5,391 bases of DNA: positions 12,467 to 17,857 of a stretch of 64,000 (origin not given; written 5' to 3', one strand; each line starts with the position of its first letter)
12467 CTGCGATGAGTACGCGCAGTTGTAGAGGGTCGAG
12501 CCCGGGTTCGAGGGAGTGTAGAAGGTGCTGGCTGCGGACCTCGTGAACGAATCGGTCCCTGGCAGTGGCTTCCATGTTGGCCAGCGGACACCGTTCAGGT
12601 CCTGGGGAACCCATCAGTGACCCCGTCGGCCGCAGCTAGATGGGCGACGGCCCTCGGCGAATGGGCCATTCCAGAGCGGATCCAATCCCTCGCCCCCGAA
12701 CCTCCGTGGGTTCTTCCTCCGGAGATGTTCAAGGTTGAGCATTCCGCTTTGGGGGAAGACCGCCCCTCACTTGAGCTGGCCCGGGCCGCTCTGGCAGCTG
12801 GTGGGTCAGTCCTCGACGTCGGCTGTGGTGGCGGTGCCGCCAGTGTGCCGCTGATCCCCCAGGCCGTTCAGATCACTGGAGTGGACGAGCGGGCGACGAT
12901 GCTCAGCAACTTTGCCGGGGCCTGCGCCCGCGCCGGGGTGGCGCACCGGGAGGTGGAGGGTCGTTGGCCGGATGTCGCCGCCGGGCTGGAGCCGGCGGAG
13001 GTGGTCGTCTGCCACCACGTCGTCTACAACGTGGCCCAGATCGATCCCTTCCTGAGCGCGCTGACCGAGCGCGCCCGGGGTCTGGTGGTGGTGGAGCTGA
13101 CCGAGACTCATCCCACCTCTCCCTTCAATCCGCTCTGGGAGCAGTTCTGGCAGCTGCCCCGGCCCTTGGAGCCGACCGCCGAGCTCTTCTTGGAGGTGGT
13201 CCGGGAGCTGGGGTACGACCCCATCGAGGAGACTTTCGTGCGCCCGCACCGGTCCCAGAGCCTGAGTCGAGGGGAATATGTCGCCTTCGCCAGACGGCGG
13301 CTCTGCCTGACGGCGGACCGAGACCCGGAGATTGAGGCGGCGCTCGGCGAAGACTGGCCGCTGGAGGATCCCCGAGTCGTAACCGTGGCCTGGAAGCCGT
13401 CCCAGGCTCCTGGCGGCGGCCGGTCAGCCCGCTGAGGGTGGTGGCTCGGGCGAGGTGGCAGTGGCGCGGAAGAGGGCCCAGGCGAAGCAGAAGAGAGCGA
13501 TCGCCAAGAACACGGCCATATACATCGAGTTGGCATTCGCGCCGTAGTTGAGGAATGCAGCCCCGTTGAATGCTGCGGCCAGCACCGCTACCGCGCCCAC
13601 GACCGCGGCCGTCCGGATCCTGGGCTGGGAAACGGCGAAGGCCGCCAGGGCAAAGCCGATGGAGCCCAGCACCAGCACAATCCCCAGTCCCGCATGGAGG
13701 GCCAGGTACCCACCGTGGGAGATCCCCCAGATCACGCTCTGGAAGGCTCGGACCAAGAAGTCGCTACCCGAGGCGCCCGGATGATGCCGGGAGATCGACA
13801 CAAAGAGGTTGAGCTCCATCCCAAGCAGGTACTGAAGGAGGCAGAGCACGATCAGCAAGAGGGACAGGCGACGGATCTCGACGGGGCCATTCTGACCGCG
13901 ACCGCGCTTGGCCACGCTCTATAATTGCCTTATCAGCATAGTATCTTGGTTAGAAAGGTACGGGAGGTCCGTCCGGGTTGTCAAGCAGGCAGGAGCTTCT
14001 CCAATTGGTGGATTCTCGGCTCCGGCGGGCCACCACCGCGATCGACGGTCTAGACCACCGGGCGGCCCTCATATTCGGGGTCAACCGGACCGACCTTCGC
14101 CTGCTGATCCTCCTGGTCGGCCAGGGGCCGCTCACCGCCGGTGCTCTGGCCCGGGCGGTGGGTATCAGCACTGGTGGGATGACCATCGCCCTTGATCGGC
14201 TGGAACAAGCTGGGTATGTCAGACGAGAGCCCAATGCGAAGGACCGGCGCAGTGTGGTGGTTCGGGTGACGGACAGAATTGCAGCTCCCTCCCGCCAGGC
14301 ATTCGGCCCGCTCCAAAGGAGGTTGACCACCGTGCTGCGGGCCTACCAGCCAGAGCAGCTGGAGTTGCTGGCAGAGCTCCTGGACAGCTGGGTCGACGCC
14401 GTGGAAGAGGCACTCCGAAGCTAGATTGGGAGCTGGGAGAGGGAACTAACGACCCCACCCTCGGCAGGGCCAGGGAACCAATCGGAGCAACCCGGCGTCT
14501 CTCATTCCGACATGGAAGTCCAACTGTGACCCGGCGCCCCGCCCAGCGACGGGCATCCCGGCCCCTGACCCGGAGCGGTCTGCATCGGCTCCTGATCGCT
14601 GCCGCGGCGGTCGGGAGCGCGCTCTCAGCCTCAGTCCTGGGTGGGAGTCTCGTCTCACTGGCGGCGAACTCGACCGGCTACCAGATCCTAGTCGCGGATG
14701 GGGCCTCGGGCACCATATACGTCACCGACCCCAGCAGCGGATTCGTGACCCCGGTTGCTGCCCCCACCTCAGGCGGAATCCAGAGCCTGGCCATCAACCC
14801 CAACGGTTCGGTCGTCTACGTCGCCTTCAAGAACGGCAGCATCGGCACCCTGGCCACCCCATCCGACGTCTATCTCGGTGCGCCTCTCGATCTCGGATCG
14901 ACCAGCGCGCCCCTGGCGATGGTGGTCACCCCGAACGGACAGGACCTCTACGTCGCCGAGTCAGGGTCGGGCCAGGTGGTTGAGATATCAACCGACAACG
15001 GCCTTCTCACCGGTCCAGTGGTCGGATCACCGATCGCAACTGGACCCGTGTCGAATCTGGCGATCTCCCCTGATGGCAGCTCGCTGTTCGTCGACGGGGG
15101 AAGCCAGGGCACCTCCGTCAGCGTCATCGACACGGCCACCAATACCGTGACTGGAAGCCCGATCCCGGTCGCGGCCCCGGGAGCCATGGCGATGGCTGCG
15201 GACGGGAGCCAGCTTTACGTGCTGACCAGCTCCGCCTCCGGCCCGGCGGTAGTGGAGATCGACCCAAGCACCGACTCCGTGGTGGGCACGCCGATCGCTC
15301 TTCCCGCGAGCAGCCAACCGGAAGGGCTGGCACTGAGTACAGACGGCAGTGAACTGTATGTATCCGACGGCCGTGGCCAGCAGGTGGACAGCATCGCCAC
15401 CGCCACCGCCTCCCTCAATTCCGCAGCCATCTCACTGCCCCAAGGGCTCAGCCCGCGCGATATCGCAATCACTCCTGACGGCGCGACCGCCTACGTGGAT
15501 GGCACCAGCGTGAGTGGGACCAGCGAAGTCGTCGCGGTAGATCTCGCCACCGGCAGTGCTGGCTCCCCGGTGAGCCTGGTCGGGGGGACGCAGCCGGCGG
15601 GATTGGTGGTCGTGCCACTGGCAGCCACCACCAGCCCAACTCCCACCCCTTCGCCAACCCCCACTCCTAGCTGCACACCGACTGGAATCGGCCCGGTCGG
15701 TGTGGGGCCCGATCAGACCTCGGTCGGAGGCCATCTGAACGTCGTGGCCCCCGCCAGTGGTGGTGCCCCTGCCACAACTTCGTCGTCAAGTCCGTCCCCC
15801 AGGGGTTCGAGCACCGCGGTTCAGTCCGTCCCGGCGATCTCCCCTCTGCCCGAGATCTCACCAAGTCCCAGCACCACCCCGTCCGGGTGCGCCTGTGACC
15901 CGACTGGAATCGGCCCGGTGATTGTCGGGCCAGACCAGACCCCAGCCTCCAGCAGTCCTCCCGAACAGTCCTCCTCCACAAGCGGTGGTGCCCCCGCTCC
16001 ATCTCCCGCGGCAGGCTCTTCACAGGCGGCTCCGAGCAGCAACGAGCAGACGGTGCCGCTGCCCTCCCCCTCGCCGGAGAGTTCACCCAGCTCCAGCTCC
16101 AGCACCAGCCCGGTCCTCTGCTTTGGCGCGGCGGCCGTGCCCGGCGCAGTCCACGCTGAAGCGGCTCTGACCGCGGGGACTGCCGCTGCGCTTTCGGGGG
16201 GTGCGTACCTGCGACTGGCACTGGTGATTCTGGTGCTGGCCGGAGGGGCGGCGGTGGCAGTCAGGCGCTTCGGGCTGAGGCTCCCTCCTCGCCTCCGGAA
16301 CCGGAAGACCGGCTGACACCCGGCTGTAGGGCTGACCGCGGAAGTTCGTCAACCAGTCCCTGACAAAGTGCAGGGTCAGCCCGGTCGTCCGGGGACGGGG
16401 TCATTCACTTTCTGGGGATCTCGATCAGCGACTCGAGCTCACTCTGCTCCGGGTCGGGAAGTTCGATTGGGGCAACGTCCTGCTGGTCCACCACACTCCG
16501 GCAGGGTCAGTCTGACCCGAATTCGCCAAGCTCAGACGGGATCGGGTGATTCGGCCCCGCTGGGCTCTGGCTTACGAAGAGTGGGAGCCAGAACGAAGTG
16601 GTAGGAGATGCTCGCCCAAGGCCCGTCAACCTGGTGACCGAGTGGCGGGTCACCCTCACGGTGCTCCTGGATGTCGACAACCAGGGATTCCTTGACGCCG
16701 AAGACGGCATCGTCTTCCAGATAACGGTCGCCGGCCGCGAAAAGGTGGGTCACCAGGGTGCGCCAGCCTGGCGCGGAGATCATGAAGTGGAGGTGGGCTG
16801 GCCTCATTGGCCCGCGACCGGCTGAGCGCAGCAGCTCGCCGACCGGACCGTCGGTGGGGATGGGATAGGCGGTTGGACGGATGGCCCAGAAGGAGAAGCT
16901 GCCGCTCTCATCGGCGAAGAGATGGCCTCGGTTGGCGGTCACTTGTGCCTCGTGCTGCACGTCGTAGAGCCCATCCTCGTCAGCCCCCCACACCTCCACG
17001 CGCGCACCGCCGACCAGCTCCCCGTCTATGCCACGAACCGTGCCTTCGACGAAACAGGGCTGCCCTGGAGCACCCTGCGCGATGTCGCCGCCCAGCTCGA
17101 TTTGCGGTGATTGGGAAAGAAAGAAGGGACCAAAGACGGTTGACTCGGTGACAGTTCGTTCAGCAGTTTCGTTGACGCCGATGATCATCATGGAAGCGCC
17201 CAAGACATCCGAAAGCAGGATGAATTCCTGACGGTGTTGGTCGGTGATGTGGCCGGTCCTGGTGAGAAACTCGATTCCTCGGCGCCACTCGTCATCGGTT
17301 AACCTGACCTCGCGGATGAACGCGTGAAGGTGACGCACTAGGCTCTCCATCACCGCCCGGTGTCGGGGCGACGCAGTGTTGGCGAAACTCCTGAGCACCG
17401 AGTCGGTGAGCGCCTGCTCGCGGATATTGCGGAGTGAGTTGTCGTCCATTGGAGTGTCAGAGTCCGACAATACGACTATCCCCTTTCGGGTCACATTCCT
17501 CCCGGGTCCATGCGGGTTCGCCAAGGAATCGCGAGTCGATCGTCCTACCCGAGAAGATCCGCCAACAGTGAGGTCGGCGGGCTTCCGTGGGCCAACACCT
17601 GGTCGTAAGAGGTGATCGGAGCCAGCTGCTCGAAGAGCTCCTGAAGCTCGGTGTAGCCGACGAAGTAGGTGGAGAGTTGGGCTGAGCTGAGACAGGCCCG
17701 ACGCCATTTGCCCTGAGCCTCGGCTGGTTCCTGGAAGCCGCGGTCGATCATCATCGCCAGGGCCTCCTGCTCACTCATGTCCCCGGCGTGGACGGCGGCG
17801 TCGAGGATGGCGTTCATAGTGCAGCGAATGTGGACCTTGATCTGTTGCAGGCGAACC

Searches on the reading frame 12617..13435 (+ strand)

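Call 65: search_protein_families(library=pfam, proteins=[window:12617-13435:+], max_evalue=0.0001)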
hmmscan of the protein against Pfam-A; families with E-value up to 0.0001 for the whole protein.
window:12617-13435:+ (272 aa): 4 families
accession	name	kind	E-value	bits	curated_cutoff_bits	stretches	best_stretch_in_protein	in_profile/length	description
PF13649.12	Methyltransf_25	-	3.3e-07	31.3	27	1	65-146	1-86/97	Methyltransferase domain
PF13489.12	Methyltransf_23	-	1.9e-06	28.1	27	1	53-180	12-134/164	Methyltransferase domain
PF08242.18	Methyltransf_12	-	2.6e-06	28.5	30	1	66-151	1-90/98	Methyltransferase domain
PF08241.18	Methyltransf_11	-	2.2e-05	25.4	21.2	1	66-148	1-82/95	Methyltransferase domain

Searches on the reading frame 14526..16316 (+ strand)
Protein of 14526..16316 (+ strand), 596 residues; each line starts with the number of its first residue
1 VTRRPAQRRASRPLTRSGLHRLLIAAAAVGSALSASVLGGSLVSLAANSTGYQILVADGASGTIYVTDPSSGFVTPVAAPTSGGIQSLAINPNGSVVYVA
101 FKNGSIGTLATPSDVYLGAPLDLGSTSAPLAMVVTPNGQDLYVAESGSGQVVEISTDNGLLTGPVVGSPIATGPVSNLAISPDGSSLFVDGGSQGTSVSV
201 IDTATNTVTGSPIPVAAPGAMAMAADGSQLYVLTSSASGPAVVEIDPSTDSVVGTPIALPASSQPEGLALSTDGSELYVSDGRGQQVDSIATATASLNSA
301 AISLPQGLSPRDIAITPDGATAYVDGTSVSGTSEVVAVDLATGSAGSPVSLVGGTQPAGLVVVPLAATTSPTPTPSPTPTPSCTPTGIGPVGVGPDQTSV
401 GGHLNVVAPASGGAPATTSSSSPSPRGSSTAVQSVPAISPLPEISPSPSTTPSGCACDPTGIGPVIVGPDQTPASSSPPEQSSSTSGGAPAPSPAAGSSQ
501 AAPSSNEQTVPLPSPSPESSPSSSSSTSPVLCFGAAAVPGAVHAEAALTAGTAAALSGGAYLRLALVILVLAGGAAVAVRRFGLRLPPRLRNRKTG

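Call 77: search_protein_families(library=pfam, proteins=[window:14526-16316:+], max_evalue=0.0001)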
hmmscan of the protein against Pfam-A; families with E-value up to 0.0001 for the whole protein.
window:14526-16316:+ (596 aa): 2 families
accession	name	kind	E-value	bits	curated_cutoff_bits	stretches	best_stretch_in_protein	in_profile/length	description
PF10282.15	Lactonase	-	1.1e-05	25.3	21.7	0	86-344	40-326/344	Lactonase, 7-bladed beta-propeller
PF01436.27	NHL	-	1.8e-05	25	20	0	264-286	3-24/28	NHL repeat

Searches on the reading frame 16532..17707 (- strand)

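Call 77: search_protein_families(library=pfam, proteins=[window:16532-17707:-], max_evalue=0.0001)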
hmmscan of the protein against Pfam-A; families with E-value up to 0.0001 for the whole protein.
window:16532-17707:- (391 aa): 2 families
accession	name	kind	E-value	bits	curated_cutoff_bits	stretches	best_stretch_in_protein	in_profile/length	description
PF00775.27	Dioxygenase_C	-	1.4e-35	122.8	27.3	1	212-373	24-180/182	Dioxygenase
PF04444.19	Dioxygenase_N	-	7.3e-28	96.7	27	1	114-184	2-72/75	Catechol dioxygenase N terminus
